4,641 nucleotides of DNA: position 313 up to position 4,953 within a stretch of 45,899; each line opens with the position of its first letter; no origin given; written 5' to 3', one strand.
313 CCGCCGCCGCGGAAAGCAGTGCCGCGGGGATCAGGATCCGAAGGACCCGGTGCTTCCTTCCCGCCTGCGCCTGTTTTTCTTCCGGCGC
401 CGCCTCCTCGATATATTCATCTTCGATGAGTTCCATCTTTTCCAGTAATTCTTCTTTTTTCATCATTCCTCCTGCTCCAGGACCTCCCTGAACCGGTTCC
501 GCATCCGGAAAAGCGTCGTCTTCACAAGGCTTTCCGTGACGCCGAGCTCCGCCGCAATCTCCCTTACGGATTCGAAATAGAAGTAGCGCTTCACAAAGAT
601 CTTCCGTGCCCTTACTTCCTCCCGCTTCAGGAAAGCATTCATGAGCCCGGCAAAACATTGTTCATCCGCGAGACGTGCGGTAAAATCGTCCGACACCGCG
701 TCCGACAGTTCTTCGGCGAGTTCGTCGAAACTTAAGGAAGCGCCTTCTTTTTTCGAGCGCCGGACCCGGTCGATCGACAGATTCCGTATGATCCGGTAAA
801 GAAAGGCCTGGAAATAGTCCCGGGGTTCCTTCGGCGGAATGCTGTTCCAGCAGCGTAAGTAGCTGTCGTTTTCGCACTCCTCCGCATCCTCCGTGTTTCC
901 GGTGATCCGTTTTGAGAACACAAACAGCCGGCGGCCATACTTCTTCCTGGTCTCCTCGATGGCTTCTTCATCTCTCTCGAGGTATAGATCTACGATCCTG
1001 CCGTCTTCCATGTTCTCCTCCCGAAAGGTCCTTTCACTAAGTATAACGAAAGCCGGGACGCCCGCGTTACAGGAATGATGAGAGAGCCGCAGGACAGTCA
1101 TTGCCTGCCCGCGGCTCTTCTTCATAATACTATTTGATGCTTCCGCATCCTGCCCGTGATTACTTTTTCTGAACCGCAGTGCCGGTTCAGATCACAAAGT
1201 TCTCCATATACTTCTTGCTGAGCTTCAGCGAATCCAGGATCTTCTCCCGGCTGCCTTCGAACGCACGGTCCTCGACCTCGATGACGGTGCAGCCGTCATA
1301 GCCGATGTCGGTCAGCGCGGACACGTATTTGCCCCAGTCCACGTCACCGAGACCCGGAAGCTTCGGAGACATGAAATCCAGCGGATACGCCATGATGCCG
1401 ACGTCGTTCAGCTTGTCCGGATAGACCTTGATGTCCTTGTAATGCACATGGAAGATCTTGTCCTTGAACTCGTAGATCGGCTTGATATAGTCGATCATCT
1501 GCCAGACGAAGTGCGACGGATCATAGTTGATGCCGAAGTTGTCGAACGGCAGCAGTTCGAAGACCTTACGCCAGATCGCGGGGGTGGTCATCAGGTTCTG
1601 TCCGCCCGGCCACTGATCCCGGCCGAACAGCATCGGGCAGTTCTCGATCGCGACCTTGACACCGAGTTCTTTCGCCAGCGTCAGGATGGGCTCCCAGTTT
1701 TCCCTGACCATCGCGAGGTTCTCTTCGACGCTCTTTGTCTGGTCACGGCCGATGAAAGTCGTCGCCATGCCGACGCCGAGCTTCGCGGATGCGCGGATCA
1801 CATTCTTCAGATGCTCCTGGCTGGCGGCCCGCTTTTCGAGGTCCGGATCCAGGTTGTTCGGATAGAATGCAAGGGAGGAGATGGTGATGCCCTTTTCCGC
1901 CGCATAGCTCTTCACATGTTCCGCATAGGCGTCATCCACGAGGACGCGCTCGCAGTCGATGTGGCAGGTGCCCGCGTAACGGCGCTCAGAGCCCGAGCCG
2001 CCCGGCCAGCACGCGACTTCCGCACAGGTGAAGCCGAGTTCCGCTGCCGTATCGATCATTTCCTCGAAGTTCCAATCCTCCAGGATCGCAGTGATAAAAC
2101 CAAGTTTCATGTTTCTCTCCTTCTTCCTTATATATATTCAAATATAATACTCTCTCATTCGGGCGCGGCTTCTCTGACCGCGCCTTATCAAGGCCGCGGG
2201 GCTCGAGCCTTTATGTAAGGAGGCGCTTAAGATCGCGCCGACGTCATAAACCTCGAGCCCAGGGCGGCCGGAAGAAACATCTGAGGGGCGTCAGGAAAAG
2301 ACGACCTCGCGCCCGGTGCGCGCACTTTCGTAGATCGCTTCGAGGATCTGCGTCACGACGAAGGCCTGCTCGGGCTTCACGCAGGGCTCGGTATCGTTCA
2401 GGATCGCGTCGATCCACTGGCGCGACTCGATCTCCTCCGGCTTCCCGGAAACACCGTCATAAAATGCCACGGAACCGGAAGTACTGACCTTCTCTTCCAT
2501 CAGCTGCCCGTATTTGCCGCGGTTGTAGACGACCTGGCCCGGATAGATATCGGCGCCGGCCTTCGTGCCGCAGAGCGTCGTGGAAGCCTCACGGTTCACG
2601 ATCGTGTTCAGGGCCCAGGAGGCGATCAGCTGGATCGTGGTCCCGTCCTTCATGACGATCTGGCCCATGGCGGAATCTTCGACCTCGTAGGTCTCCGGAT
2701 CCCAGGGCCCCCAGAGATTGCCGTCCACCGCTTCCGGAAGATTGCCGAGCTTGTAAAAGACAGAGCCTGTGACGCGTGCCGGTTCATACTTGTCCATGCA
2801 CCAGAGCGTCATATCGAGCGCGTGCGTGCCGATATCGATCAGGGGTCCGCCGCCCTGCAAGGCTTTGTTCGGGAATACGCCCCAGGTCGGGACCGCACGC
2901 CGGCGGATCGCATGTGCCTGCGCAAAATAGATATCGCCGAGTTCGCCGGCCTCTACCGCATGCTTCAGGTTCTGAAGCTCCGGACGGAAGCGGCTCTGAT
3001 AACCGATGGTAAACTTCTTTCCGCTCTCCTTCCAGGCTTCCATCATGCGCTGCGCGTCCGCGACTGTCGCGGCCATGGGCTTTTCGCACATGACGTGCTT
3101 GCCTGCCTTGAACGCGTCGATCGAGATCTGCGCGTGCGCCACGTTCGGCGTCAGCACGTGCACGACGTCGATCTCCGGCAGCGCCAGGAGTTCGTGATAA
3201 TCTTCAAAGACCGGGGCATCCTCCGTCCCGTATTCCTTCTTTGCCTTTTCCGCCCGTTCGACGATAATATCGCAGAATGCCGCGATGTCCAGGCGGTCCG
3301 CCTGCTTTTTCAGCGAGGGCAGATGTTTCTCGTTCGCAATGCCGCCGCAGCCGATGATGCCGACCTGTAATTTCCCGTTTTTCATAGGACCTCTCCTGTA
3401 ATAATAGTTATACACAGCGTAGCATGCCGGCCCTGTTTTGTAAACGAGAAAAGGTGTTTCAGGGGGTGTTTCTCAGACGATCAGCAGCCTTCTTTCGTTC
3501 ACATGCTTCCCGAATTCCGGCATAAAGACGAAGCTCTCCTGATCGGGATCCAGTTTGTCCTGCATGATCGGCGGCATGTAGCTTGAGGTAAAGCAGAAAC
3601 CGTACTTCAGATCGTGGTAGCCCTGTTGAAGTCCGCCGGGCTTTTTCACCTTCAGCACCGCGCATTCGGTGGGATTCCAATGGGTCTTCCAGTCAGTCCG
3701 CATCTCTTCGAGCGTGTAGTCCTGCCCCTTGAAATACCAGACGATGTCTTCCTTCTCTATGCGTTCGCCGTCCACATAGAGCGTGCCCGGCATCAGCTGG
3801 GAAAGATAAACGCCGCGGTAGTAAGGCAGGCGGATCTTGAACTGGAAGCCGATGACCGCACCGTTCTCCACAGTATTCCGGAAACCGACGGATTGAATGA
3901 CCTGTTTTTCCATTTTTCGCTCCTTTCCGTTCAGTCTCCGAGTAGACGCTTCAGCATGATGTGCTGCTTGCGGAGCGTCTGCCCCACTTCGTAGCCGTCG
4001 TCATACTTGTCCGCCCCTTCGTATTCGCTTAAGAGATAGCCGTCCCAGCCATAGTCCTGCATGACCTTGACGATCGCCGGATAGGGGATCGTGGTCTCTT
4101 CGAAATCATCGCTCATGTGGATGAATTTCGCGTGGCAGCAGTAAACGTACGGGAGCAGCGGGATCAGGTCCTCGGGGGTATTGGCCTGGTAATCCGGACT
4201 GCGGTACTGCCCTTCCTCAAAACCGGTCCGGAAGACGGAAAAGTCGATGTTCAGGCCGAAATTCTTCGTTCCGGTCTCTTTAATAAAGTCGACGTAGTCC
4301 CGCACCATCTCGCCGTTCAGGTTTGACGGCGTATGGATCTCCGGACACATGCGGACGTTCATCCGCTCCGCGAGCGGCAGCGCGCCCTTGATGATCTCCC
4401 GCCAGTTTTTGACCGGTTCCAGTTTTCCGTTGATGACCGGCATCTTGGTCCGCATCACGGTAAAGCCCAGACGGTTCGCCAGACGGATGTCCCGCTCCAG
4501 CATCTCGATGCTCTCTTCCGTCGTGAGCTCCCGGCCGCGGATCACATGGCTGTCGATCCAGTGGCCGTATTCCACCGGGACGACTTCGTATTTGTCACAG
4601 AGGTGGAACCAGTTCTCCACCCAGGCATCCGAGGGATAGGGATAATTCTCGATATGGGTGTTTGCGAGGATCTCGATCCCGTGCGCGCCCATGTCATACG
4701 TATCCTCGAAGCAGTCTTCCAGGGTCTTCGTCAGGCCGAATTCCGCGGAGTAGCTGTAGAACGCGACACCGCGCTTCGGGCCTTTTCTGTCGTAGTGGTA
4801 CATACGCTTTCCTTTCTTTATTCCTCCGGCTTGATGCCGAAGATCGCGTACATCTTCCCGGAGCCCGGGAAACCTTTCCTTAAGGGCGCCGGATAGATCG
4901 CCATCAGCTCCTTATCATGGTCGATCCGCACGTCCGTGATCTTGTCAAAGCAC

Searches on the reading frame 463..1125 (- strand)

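Call 11: search_protein_families(library=pfam, proteins=[window:463-1125:-], max_evalue=0.0001)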
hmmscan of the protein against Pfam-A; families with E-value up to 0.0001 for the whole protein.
window:463-1125:- (220 aa): 3 families
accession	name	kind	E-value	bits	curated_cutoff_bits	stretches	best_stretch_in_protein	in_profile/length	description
PF04542.20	Sigma70_r2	-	1.8e-10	40.9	24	1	62-126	4-70/71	Sigma-70 region 2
PF08281.18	Sigma70_r4_2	-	2.4e-07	30.7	25.7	1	172-209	14-51/54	Sigma-70, region 4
PF07638.17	Sigma70_ECF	-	9.5e-05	22.8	21.1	0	84-215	52-182/185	ECF sigma factor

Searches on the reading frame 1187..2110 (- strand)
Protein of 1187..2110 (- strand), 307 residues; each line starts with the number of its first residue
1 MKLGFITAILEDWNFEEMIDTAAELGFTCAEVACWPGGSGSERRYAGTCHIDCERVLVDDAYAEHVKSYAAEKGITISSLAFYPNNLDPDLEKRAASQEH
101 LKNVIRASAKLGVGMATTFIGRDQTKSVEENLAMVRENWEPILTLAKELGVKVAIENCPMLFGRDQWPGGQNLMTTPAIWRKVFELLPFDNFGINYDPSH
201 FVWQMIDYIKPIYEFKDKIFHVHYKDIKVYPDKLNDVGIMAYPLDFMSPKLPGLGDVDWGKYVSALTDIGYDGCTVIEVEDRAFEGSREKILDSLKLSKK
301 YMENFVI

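Call 11: search_protein_families(library=pfam, proteins=[window:1187-2110:-], max_evalue=0.0001)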
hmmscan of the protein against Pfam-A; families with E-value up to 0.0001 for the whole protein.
window:1187-2110:- (307 aa): 1 family
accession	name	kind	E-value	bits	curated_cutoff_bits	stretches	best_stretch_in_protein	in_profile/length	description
PF01261.30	AP_endonuc_2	-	2.9e-38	132.4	31.1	1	20-299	2-247/249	Xylose isomerase-like TIM barrel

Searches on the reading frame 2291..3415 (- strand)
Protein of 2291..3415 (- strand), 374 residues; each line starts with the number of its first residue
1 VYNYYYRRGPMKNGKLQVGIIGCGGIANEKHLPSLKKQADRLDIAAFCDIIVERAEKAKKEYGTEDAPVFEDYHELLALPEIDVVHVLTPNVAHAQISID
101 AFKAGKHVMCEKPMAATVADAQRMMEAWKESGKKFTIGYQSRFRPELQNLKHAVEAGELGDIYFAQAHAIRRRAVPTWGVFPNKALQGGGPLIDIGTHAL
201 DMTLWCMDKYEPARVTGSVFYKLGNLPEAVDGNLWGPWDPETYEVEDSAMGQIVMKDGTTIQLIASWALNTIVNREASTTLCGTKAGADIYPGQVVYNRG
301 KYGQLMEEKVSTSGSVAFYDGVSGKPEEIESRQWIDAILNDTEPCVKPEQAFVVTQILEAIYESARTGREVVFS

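Call 11: search_protein_families(library=pfam, proteins=[window:2291-3415:-], max_evalue=0.0001)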
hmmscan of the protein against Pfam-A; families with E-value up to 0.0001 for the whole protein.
window:2291-3415:- (374 aa): 4 families
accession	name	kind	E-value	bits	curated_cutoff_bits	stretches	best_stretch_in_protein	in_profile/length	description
PF01408.29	GFO_IDH_MocA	-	1.1e-31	110.4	24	1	17-139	2-120/120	Oxidoreductase family, NAD-binding Rossmann fold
PF22725.1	GFO_IDH_MocA_C3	-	1.2e-17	64.4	27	1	148-286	2-121/124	GFO/IDH/MocA C-terminal domain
PF02894.22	GFO_IDH_MocA_C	-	5.5e-16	59.5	22.9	1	151-371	1-216/218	Oxidoreductase family, C-terminal alpha/beta domain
PF03447.22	NAD_binding_3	-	3.9e-07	31.2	24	1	22-135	1-113/116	Homoserine dehydrogenase, NAD binding domain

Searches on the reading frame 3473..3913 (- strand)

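Call 4: search_protein_families(library=pfam, proteins=[window:3473-3913:-], max_evalue=0.01)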
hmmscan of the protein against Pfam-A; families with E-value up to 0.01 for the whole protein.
window:3473-3913:- (146 aa): 1 family
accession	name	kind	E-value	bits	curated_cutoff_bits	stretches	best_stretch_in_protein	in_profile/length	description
PF19906.4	CGDB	-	7.7e-38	129.2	27.6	1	1-112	1-112/112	C-glycoside deglycosidase beta subunit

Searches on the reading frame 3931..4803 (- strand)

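Call 4: search_protein_families(library=pfam, proteins=[window:3931-4803:-], max_evalue=0.01)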
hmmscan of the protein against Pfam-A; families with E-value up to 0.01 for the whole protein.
window:3931-4803:- (290 aa): 1 family
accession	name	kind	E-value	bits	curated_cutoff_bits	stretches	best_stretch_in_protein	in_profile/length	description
PF01261.30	AP_endonuc_2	-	7.3e-18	65.6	31.1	1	33-271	2-243/249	Xylose isomerase-like TIM barrel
